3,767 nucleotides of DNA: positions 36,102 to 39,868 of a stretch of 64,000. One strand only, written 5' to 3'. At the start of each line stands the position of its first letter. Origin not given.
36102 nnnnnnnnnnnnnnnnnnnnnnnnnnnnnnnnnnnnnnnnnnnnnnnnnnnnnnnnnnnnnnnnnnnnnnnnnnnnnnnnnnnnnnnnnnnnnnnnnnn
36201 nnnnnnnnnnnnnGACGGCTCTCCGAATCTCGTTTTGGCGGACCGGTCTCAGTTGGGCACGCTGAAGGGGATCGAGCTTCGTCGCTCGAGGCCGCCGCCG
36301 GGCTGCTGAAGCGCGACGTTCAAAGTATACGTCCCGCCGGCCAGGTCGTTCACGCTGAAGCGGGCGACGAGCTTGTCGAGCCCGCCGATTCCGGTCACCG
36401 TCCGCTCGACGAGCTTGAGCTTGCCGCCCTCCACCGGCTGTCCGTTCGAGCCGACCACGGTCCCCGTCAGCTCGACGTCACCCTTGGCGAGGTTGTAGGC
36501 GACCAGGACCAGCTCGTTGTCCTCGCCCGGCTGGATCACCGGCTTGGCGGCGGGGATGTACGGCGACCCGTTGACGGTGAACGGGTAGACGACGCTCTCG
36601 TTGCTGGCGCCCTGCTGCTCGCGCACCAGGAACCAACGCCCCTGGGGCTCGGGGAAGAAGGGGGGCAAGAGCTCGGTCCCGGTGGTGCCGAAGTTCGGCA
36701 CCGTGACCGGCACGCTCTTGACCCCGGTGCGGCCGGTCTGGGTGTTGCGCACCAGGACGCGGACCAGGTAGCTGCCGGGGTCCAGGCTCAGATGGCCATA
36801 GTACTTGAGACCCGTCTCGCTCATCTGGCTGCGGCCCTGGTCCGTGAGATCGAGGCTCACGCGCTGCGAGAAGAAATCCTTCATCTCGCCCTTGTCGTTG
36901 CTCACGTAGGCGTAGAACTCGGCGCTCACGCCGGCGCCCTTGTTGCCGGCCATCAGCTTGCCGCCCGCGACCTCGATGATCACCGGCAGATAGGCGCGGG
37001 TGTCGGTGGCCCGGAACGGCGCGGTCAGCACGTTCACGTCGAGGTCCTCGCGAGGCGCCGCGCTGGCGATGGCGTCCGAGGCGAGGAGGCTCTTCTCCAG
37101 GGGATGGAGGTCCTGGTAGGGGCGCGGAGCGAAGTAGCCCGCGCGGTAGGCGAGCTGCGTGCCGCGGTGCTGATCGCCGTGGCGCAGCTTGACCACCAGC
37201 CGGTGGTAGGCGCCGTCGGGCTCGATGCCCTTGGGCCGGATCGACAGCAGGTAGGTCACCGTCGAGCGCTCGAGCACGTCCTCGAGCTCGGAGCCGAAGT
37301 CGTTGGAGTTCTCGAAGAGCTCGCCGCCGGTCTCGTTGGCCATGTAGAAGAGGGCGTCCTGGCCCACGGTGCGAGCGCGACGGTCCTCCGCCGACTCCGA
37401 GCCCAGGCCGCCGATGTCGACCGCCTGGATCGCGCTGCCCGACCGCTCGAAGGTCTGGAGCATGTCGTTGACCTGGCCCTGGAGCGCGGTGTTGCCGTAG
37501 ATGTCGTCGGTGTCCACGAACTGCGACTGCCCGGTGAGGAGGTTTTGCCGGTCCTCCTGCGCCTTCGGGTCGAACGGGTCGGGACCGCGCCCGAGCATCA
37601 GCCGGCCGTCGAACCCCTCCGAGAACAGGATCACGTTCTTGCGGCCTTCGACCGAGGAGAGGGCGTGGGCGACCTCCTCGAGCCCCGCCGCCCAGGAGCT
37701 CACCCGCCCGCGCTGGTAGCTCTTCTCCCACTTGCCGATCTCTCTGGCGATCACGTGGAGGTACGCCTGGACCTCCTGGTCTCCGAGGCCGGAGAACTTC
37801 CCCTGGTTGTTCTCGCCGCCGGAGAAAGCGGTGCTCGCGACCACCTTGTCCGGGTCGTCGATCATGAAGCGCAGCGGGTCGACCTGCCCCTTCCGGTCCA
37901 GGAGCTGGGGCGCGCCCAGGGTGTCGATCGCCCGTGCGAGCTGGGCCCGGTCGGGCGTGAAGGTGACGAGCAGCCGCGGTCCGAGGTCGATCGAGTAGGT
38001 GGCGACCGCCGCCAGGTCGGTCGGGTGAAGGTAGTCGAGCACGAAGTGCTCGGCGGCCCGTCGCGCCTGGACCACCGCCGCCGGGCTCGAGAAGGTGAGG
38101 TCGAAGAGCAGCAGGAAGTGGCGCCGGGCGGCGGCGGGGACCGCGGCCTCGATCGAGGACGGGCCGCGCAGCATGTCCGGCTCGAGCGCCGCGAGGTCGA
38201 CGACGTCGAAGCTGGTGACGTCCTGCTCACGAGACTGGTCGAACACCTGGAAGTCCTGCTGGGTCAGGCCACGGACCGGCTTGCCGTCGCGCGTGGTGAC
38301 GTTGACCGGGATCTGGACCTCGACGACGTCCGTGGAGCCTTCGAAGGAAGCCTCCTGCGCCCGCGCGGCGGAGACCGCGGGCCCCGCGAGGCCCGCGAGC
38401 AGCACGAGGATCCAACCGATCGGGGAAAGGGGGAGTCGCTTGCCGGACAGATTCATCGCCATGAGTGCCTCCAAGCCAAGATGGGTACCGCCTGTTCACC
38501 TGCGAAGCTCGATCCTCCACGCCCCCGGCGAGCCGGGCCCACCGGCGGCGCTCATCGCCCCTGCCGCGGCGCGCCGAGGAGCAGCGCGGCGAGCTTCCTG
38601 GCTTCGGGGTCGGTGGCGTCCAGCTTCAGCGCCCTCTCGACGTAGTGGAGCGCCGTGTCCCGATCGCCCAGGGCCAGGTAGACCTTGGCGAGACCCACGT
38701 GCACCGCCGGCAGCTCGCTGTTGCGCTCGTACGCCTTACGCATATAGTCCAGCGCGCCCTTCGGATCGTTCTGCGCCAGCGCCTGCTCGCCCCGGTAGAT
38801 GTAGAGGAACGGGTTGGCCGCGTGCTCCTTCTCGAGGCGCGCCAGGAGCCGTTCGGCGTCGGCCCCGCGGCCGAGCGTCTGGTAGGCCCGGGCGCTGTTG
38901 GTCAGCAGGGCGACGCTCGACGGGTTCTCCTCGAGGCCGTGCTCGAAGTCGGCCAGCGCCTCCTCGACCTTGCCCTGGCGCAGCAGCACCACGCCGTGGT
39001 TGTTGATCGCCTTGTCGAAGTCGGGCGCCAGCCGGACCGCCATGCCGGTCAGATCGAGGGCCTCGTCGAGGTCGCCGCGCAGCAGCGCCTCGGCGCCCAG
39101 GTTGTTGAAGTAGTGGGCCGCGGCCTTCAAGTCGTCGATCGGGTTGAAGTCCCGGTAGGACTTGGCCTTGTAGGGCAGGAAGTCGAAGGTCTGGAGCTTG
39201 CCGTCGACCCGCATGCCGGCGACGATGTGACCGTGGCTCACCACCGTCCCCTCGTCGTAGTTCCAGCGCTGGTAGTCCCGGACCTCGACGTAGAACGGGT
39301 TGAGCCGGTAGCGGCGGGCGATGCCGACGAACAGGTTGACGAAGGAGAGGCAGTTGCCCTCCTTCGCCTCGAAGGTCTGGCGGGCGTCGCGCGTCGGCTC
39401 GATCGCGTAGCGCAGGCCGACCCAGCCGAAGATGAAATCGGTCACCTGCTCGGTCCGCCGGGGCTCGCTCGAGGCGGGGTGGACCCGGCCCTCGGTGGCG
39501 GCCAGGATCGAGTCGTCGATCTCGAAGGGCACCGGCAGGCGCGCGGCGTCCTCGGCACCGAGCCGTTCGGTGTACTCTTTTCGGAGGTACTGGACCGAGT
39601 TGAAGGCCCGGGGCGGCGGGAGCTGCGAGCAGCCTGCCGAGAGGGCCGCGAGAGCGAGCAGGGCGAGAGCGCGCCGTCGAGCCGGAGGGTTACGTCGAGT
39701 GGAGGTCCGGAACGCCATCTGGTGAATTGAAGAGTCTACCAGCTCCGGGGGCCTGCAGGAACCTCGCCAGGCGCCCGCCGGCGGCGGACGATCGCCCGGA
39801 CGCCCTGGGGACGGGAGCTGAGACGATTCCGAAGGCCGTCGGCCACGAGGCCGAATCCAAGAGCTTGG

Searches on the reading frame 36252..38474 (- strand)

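Call 26: search_protein_families(library=pfam, proteins=[window:36252-38474:-], max_evalue=0.01)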
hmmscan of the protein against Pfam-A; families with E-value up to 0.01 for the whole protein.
window:36252-38474:- (741 aa): 1 family
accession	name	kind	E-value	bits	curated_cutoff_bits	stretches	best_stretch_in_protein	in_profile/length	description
PF14524.12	Wzt_C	-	0.0043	17.5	30.4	0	676-728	58-111/143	Wzt C-terminal domain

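Call 87: search_protein_families(library=padloc, proteins=[window:36252-38474:-], max_evalue=0.001)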
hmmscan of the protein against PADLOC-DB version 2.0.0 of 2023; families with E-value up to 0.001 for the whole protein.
window:36252-38474:- (741 aa): 0 families

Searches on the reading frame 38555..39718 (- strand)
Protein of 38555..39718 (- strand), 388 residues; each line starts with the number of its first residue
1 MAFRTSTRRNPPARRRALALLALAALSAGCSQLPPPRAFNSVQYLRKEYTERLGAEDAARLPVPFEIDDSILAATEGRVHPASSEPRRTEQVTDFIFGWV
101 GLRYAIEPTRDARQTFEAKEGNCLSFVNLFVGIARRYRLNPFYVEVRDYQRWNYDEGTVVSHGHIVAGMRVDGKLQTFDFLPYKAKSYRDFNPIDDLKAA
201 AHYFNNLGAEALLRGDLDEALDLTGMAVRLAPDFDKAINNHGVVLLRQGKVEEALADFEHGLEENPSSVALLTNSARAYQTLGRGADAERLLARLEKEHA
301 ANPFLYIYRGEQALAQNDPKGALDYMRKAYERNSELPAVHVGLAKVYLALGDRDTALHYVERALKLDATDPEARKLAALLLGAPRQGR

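Call 26: search_protein_families(library=pfam, proteins=[window:38555-39718:-], max_evalue=0.01)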
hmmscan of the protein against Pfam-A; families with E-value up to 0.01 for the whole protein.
window:38555-39718:- (388 aa): 23 families
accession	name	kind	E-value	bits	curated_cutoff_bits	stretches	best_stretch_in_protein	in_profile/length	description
PF14559.12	TPR_19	-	2.2e-19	70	25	2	313-380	1-68/68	Tetratricopeptide repeat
PF07719.23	TPR_2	-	4.9e-18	64.1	27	2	338-368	2-32/34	Tetratricopeptide repeat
PF00515.34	TPR_1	-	5.1e-17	61.3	27.8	3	339-368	3-32/34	Tetratricopeptide repeat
PF13428.12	TPR_14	-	9.1e-14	51.1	23.5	1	337-378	1-42/44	Tetratricopeptide repeat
PF13424.12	TPR_12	-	5.5e-11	42.9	30.1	2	322-366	29-74/77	Tetratricopeptide repeat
PF13181.12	TPR_8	-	2.7e-10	40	25.7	1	340-369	4-33/34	Tetratricopeptide repeat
PF13432.12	TPR_16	-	6.2e-10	39.8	32.7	2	241-303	3-65/65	Tetratricopeptide repeat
PF13374.12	TPR_10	-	9.3e-09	35.5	27.5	0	237-263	4-30/42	Tetratricopeptide repeat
PF07721.20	TPR_4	-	1.8e-08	34.6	27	0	337-357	1-21/26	Tetratricopeptide repeat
PF13431.12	TPR_17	-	2.2e-08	34.2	24.4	0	258-284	2-28/34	Tetratricopeptide repeat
PF13371.12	TPR_9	-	7.6e-08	32.7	35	1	213-295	7-72/73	Tetratricopeptide repeat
PF13429.12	TPR_15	-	2.8e-07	30.7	26.2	1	246-366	157-277/280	Tetratricopeptide repeat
PF13414.12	TPR_11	-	3.4e-07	30.3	26.8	0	244-283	3-42/42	TPR repeat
PF12895.13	ANAPC3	-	7.3e-07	29.8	27.2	0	288-362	12-81/82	Anaphase-promoting complex, cyclosome, subunit 3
PF13176.12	TPR_7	-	1.3e-05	25.4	27.9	0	341-372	3-36/36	Tetratricopeptide repeat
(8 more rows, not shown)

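Call 87: search_protein_families(library=padloc, proteins=[window:38555-39718:-], max_evalue=0.001)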
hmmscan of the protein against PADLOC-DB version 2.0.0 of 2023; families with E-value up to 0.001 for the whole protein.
window:38555-39718:- (388 aa): 2 families
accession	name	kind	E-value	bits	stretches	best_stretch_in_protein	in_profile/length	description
PDLC04781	PDC-M71B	-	0.00011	19.1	0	322-368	135-181/515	-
PDLC01171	TPR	-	0.0002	18.5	0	320-374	270-324/504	TPR repeats containing protein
